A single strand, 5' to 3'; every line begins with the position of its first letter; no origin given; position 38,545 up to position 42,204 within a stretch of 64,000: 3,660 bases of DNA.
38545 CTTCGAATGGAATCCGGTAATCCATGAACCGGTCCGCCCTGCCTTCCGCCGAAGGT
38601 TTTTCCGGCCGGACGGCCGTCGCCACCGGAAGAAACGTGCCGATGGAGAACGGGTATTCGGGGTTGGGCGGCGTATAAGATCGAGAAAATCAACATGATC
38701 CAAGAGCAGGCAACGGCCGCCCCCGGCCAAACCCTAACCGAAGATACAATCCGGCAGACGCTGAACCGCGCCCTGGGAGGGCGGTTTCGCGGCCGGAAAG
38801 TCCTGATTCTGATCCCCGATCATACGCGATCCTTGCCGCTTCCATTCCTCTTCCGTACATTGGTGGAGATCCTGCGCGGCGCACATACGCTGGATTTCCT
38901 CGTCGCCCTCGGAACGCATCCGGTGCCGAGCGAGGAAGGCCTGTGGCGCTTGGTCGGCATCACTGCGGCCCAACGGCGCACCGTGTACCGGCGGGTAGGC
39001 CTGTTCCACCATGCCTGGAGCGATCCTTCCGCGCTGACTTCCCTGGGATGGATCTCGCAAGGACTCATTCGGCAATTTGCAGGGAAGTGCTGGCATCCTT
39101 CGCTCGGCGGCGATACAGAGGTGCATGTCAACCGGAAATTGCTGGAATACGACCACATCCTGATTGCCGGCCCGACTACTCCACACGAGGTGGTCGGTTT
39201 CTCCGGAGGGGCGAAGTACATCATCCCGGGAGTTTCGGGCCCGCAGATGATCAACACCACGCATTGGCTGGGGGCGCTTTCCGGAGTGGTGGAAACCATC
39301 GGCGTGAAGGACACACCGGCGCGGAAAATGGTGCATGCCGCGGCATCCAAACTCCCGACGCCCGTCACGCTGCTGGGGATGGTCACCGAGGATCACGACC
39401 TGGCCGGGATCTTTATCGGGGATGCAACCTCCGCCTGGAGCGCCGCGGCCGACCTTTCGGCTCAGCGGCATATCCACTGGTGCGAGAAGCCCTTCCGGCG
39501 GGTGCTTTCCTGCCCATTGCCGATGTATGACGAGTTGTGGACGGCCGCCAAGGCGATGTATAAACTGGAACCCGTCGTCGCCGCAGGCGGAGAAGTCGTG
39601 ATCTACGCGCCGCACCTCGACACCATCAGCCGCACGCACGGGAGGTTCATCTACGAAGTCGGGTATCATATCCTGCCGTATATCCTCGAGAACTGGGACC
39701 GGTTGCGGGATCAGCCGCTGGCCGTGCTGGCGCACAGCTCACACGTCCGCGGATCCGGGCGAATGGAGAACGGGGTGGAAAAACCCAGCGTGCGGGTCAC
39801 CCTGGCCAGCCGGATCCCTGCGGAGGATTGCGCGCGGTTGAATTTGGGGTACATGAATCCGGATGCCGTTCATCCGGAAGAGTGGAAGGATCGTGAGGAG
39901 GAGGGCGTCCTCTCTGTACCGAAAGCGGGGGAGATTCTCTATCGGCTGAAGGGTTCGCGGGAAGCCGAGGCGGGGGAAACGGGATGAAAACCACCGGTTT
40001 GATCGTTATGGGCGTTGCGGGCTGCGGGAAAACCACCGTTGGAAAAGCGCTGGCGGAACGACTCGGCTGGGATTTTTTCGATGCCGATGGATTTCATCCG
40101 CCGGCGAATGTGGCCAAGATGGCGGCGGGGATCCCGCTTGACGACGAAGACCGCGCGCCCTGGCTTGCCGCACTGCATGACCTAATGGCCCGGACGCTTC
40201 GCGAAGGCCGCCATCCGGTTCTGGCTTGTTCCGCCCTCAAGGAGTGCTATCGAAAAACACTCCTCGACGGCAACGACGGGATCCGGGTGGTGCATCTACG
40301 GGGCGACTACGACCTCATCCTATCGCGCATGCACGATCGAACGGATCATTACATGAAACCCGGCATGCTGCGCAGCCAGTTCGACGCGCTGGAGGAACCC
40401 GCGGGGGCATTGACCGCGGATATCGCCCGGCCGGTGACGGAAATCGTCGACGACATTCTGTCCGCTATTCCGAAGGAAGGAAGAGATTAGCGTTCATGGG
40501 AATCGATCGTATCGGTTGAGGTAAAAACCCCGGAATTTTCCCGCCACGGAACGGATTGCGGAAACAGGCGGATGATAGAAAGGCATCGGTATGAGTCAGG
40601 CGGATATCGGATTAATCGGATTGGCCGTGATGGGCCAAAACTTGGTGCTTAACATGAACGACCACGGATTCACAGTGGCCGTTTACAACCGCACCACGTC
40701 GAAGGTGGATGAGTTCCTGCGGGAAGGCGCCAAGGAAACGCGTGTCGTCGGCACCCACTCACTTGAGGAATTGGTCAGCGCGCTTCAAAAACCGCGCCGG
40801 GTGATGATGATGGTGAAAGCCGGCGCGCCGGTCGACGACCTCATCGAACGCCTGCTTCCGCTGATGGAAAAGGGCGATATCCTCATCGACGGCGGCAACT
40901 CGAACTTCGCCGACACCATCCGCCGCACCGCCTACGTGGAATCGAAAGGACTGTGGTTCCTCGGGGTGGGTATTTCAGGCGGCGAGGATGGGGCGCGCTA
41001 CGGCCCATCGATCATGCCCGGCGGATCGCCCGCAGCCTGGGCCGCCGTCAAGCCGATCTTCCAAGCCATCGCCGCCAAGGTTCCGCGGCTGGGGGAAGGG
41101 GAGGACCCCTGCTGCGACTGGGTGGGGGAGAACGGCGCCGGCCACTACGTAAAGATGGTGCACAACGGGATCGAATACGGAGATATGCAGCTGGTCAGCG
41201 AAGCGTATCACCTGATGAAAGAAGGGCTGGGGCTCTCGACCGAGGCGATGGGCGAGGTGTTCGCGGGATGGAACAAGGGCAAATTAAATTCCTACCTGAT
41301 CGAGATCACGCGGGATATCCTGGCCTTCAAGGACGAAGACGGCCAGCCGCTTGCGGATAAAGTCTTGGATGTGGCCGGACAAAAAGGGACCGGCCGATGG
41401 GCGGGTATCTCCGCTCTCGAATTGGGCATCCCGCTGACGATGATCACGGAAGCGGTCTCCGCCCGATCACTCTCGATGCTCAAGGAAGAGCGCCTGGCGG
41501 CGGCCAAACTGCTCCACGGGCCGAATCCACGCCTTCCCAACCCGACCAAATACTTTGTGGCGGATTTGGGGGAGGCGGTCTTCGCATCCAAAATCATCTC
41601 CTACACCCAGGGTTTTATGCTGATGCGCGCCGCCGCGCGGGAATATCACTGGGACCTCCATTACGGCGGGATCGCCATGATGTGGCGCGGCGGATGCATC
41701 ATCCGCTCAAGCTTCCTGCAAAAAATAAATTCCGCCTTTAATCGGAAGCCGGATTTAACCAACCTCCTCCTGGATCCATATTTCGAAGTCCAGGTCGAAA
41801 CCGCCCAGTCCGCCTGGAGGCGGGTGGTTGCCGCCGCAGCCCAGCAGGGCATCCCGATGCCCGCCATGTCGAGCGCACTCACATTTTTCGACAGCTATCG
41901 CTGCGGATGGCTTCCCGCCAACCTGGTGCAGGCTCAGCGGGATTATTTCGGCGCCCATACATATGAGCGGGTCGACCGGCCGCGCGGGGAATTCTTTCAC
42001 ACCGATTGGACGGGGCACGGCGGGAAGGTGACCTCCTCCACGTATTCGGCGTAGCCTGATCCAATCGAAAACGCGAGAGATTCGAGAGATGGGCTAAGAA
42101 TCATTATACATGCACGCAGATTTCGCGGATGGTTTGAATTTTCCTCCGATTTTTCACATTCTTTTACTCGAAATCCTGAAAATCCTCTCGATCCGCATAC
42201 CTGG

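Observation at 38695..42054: LarA-family nickel-pincer enzyme translationally coupled to gluconokinase and followed by Gnd: a possible mannonate-to-gluconate shunt from pectin into the pentose-phosphate pathway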

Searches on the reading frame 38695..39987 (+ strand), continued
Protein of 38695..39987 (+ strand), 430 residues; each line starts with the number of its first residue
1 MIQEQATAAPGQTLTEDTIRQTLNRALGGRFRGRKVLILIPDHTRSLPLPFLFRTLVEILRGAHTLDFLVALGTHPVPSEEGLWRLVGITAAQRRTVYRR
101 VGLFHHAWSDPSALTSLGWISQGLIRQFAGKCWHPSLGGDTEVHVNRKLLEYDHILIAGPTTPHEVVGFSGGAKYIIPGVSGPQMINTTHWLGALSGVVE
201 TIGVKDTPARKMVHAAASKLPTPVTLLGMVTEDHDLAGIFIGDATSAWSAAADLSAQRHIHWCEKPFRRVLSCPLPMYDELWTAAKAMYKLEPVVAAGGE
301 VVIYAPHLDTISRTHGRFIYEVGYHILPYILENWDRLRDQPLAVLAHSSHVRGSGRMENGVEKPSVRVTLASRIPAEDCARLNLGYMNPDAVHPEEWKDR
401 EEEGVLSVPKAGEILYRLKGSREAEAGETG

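Call 44: search_protein_families(library=pfam, proteins=[L005:11261-11815:+, L007:11261-11791:+, L005:13564-14646:+, L006:5033-6118:+, L005:14728-15819:+, L005:15870-16883:+, L012:8062-9354:+, L012:2820-4469:+, L012:9388-10275:+, L005:7113-7940:+])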
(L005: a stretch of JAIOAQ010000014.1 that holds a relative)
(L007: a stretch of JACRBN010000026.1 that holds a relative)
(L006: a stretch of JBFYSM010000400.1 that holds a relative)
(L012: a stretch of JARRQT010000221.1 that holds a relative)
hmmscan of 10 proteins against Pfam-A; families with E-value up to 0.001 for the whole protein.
L005:11261-11815:+ (184 aa): 0 families

L007:11261-11791:+ (176 aa): 0 families

L005:13564-14646:+ (360 aa): 1 family
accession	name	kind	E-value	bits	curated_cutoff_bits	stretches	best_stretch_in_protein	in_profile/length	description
PF00294.29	PfkB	-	3e-16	60.1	25.8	1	40-340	33-297/302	pfkB family carbohydrate kinase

L006:5033-6118:+ (361 aa): 1 family
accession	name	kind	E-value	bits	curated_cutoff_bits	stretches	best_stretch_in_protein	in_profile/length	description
PF00294.29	PfkB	-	1.1e-14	54.9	25.8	1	45-341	37-297/302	pfkB family carbohydrate kinase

L005:14728-15819:+ (363 aa): 4 families
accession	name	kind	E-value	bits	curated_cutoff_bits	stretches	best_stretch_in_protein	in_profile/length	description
PF08240.17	ADH_N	-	1.6e-31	109.1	23.5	1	44-154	2-104/104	Alcohol dehydrogenase GroES-like domain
PF00107.32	ADH_zinc_N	-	1.2e-18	67.7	31.8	1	192-308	1-120/129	Zinc-binding dehydrogenase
PF16912.11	Glu_dehyd_C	-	3.5e-05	23.8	34.9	1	183-291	32-144/211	Glucose dehydrogenase C-terminus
PF00670.27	AdoHcyase_NAD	-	6.5e-05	23.5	27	1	179-253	20-93/162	S-adenosyl-L-homocysteine hydrolase, NAD binding domain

L005:15870-16883:+ (337 aa): 3 families
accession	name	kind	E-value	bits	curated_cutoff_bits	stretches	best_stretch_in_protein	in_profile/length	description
PF01408.29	GFO_IDH_MocA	-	9.9e-31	107.4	24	1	5-125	1-120/120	Oxidoreductase family, NAD-binding Rossmann fold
PF22725.1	GFO_IDH_MocA_C3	-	1.2e-27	96.8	27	1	133-252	1-123/124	GFO/IDH/MocA C-terminal domain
PF02894.22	GFO_IDH_MocA_C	-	3.8e-20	73.1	22.9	1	137-333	1-218/218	Oxidoreductase family, C-terminal alpha/beta domain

L012:8062-9354:+ (430 aa): 1 family
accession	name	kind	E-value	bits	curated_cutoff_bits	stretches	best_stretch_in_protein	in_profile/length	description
PF00365.25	PFK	-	4.8e-37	128.3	30.9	1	6-285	1-253/277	Phosphofructokinase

L012:2820-4469:+ (549 aa): 2 families
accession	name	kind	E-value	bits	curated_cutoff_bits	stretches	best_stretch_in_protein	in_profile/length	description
PF00456.26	Transketolase_N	-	1.2e-135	452.2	22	1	13-343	4-334/334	Transketolase, thiamine diphosphate binding domain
PF02779.29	Transket_pyr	-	3.8e-44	150.9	27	1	360-505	4-148/174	Transketolase, pyrimidine binding domain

L012:9388-10275:+ (295 aa): 2 families
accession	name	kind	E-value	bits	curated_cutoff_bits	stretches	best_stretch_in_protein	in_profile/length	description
PF13419.12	HAD_2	-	2.1e-08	34.9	23.8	1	138-244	66-176/178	Haloacid dehalogenase-like hydrolase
PF00702.32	Hydrolase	-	0.00011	23.1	26.4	1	101-238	55-189/191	haloacid dehalogenase-like hydrolase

L005:7113-7940:+ (275 aa): 3 families
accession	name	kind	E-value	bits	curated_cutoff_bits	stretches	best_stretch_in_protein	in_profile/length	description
PF13377.12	Peripla_BP_3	-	3.5e-39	135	26.5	1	107-269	2-167/167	Periplasmic binding protein-like domain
PF00532.27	Peripla_BP_1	-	9.6e-15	55.2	22.2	1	102-246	108-261/281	Periplasmic binding proteins and sugar binding domain of LacI family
PF13407.12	Peripla_BP_4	-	6.1e-07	29.7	35.1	1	106-249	111-257/258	Periplasmic binding protein domain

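Call 55: find_encoding_contigs(protein=P0037, flank=10000, max_places=1)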
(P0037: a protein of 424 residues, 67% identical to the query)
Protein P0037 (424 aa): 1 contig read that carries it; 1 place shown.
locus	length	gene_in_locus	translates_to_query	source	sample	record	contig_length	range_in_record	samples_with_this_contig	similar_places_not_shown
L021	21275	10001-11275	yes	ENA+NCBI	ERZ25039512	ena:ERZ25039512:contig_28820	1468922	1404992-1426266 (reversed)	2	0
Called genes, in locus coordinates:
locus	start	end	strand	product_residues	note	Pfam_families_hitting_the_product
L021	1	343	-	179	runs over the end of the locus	PF00293:NUDIX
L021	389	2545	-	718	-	PF08240:ADH_N (faint), PF00107:ADH_zinc_N, PF01408:GFO_IDH_MocA, PF02894:GFO_IDH_MocA_C (weak), PF22725:GFO_IDH_MocA_C3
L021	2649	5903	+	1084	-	PF13432:TPR_16 (faint), PF25873:WHD_MalT, PF00515:TPR_1 (faint), PF07719:TPR_2 (faint), PF10602:RPN7 (faint), PF17874:TPR_MalT, PF13424:TPR_12, PF03704:BTAD, +6 more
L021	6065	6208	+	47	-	-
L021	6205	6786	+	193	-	PF17248:DUF5317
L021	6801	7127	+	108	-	-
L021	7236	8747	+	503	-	PF08448:PAS_4, PF13426:PAS_9 (faint), PF01590:GAF, PF13185:GAF_2, PF13492:GAF_3 (weak), PF13487:HD_5, PF01966:HD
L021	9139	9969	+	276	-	PF00106:adh_short, PF13561:adh_short_C2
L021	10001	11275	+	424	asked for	PF09861:Lar_N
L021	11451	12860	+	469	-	PF03446:NAD_binding_2, PF00393:6PGD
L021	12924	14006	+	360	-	PF00294:PfkB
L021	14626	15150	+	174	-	-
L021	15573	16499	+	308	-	PF02424:ApbE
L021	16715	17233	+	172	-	-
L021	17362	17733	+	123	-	PF12797:Fer4_2 (faint), PF13183:Fer4_8 (faint), PF13237:Fer4_10 (faint), PF14697:Fer4_21 (faint), PF12838:Fer4_7, PF13187:Fer4_9 (weak), PF00037:Fer4, PF12837:Fer4_6 (weak), +1 more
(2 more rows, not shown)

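Call 56: find_encoding_contigs(protein=P0060, flank=10000, max_places=1)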
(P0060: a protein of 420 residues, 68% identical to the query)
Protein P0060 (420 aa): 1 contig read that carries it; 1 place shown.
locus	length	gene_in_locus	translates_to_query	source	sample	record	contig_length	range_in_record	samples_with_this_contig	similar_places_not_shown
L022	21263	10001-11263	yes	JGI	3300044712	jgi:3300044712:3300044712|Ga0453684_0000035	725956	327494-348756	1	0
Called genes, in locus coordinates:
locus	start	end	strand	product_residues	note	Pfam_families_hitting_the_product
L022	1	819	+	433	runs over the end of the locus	PF12708:Pect-lyase_RHGA_epim (weak), PF00295:Glyco_hydro_28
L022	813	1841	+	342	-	-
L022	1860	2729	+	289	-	PF01557:FAA_hydrolase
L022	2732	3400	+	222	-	PF01081:Aldolase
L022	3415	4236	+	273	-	PF04962:KduI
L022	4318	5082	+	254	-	PF00106:adh_short, PF08659:KR, PF13561:adh_short_C2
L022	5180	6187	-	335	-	PF00356:LacI, PF00532:Peripla_BP_1, PF13407:Peripla_BP_4, PF13377:Peripla_BP_3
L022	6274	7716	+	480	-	PF02614:UxaC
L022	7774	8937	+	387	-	PF16257:UxaE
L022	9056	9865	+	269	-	PF00106:adh_short, PF13561:adh_short_C2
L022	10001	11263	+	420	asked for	PF09861:Lar_N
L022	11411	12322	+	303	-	-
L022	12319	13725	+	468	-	PF03446:NAD_binding_2, PF00393:6PGD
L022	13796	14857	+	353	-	PF00294:PfkB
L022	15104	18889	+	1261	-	PF00932:LTD, PF13205:Big_5, PF18911:PKD_4 (weak), PF22352:K319L-like_PKD (faint), PF18911:PKD_4, PF00801:PKD (weak)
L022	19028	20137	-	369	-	PF00717:Peptidase_S24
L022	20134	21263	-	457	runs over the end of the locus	PF01145:Band_7 (weak)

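Call 57: find_encoding_contigs(protein=P0101, flank=10000, max_places=1)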
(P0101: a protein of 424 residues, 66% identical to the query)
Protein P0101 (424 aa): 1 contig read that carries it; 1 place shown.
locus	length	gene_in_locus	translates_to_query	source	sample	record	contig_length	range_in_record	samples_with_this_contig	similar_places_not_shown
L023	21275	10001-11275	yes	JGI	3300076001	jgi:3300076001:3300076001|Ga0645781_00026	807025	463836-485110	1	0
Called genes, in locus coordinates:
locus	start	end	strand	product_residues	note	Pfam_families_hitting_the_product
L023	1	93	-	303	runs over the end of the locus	PF00528:BPD_transp_1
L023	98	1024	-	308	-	PF00528:BPD_transp_1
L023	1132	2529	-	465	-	PF01547:SBP_bac_1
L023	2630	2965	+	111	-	PF00356:LacI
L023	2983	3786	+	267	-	PF00532:Peripla_BP_1, PF13377:Peripla_BP_3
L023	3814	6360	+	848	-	PF06165:GH94_b-supersand (faint), PF17167:Glyco_hydro_94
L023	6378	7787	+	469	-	PF02614:UxaC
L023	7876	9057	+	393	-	PF16257:UxaE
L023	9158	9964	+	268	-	PF00106:adh_short, PF13561:adh_short_C2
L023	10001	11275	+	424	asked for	PF09861:Lar_N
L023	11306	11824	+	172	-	-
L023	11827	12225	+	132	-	PF00156:Pribosyltran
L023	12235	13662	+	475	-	PF03446:NAD_binding_2, PF00393:6PGD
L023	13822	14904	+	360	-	PF00294:PfkB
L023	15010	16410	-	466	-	PF01637:ATPase_2, PF13191:AAA_16 (faint), PF13173:AAA_14 (weak), PF13401:AAA_22 (weak), PF03008:DUF234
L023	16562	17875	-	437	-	PF01381:HTH_3, PF12844:HTH_19 (faint), PF13413:HTH_25 (faint), PF13443:HTH_26 (weak), PF13560:HTH_31, PF24250:HVO_2718 (faint), PF13560:HTH_31, PF01381:HTH_3 (weak)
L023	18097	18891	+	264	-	PF13340:DUF4096, PF01609:DDE_Tnp_1, PF13586:DDE_Tnp_1_2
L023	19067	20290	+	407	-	PF14659:Phage_int_SAM_3 (weak), PF00589:Phage_integrase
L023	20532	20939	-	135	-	PF01050:MannoseP_isomer (weak), PF00190:Cupin_1, PF07883:Cupin_2, PF02311:AraC_binding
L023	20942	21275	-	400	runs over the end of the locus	PF02463:SMC_N, PF13175:AAA_15, PF13476:AAA_23 (weak), PF13304:AAA_21 (faint)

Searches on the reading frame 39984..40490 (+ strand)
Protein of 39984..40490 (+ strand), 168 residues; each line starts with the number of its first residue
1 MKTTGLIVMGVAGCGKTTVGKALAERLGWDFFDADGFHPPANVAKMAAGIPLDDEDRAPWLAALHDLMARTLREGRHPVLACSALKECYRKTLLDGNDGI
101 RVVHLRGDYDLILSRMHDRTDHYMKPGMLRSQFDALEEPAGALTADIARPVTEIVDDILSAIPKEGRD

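Call 3: search_protein_families(library=pfam, proteins=[window:39984-40490:+])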
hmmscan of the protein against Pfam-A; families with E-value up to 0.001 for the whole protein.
window:39984-40490:+ (168 aa): 6 families
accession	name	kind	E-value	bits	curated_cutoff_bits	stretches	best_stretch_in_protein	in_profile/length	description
PF01202.28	SKI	-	4.6e-10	40.3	22.1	1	13-121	2-107/159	Shikimate kinase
PF13671.12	AAA_33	-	2.3e-07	31.7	27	1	7-126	3-125/143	AAA domain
PF13238.12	AAA_18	-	2.3e-06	28.5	29.4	1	7-125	2-117/128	AAA domain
PF13189.12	Cytidylate_kin2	-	0.00058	20.5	28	1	12-35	8-31/176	Cytidylate kinase-like family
PF00004.35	AAA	-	0.00061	20.7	21.2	1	7-36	2-31/131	ATPase family associated with various cellular activities (AAA)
PF02224.24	Cytidylate_kin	-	0.00096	19.4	26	0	10-58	5-53/211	Cytidylate kinase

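Call 4: search_protein_families(library=ncbifam, proteins=[window:39984-40490:+])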
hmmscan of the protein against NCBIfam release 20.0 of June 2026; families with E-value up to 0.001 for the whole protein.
window:39984-40490:+ (168 aa): 13 families
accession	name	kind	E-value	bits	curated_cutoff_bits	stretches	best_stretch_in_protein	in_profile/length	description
TIGR01313.1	therm_gnt_kin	subfamily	2.5e-49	167.2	113.75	1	6-141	1-137/164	gluconokinase, GntK/IdnK-type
NF008583.0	PRK11545.1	equivalog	4e-43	146.9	265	1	6-164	11-173/177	gluconokinase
NF007336.0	PRK09825.1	equivalog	1.4e-36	125.8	304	1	4-149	4-148/176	gluconokinase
NF040667.1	hom_kin_desulfo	exception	1.4e-08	34.8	197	1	6-36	3-33/163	homoserine kinase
NF002988.0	PRK03731.1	equivalog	5.5e-08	32.7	161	1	5-37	4-36/174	shikimate kinase AroL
NF010552.0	PRK13946.1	equivalog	2.3e-07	30.6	186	1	5-121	25-138/198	shikimate kinase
NF010555.0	PRK13949.1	equivalog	5.5e-06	26.6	180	1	6-37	4-35/175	shikimate kinase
NF004861.0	PRK06217.1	equivalog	3e-05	23.5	203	1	6-38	4-36/183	hypothetical protein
NF010553.0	PRK13947.1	equivalog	3.5e-05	24.1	204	1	6-36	4-34/173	shikimate kinase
NF003456.0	PRK05057.1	equivalog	0.00018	21.4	195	0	6-35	7-36/173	shikimate kinase AroK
NF003012.0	PRK03839.1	equivalog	0.00019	21.5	152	0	8-36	5-33/180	putative kinase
NF008816.0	PRK11860.1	equivalog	0.00034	18.9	943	1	7-63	447-503/662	bifunctional 3-phosphoshikimate 1-carboxyvinyltransferase/cytidylate kinase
NF006015.0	PRK08154.1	subfamily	0.00094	18.4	204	0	6-33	139-166/314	anaerobic benzoate catabolism transcriptional regulator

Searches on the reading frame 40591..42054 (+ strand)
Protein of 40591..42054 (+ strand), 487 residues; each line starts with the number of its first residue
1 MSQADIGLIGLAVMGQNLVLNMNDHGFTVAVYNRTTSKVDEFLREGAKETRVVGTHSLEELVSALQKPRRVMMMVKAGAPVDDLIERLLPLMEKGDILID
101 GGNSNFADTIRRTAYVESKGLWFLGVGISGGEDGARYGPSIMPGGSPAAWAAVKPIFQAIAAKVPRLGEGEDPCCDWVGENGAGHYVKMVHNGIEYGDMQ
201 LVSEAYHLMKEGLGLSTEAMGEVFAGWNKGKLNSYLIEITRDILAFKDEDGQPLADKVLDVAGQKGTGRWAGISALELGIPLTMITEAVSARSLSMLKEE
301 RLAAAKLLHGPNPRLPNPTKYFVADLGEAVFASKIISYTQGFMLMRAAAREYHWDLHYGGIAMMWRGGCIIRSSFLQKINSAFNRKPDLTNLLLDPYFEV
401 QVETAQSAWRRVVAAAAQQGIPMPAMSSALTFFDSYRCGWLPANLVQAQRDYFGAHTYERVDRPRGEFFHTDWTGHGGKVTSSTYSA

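Call 3: search_protein_families(library=pfam, proteins=[window:40591-42054:+])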
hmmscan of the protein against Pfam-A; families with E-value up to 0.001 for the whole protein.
window:40591-42054:+ (487 aa): 2 families
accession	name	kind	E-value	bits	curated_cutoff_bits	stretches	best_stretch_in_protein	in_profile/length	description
PF00393.24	6PGD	-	5.2e-128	426.9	27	1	184-473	1-290/290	6-phosphogluconate dehydrogenase, C-terminal domain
PF03446.21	NAD_binding_2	-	3.4e-51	173.9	21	1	5-165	1-157/161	NAD binding domain of 6-phosphogluconate dehydrogenase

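Call 4: search_protein_families(library=ncbifam, proteins=[window:40591-42054:+])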
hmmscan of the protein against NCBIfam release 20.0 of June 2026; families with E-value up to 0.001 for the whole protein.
window:40591-42054:+ (487 aa): 10 families
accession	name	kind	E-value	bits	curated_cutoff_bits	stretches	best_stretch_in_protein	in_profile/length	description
TIGR00873.1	gnd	equivalog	6.6e-222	737.4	426.7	1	5-474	1-466/467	decarboxylating NADP(+)-dependent phosphogluconate dehydrogenase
NF006765.0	PRK09287.1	equivalog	1.8e-211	703.1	413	1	2-478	2-472/476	NADP-dependent phosphogluconate dehydrogenase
NF007161.0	PRK09599.1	subfamily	1.7e-82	277.1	271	2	5-299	2-279/302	NADP-dependent phosphogluconate dehydrogenase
TIGR00872.1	gnd_rel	equivalog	1.1e-63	215.3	297.2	2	6-297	3-274/299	phosphogluconate dehydrogenase (NAD(+)-dependent, decarboxylating)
TIGR01692.1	HIBADH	equivalog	4.9e-15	55.6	291.6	1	9-224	2-201/288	3-hydroxyisobutyrate dehydrogenase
NF008592.0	PRK11559.1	equivalog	3.6e-14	52.7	397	1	4-209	3-193/296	2-hydroxy-3-oxopropionate reductase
TIGR01505.1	tartro_sem_red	equivalog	2.4e-13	50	340.75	1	6-211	2-192/291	2-hydroxy-3-oxopropionate reductase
NF043037.1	ThreonDh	equivalog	1.5e-11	44.3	350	1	4-192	3-177/297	L-threonate dehydrogenase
NF011633.0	PRK15059.1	equivalog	1.1e-08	34.6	451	1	6-171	3-164/292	2-hydroxy-3-oxopropionate reductase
NF012005.0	PRK15461.1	equivalog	2.6e-05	23.6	348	1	4-231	2-213/298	sulfolactaldehyde 3-reductase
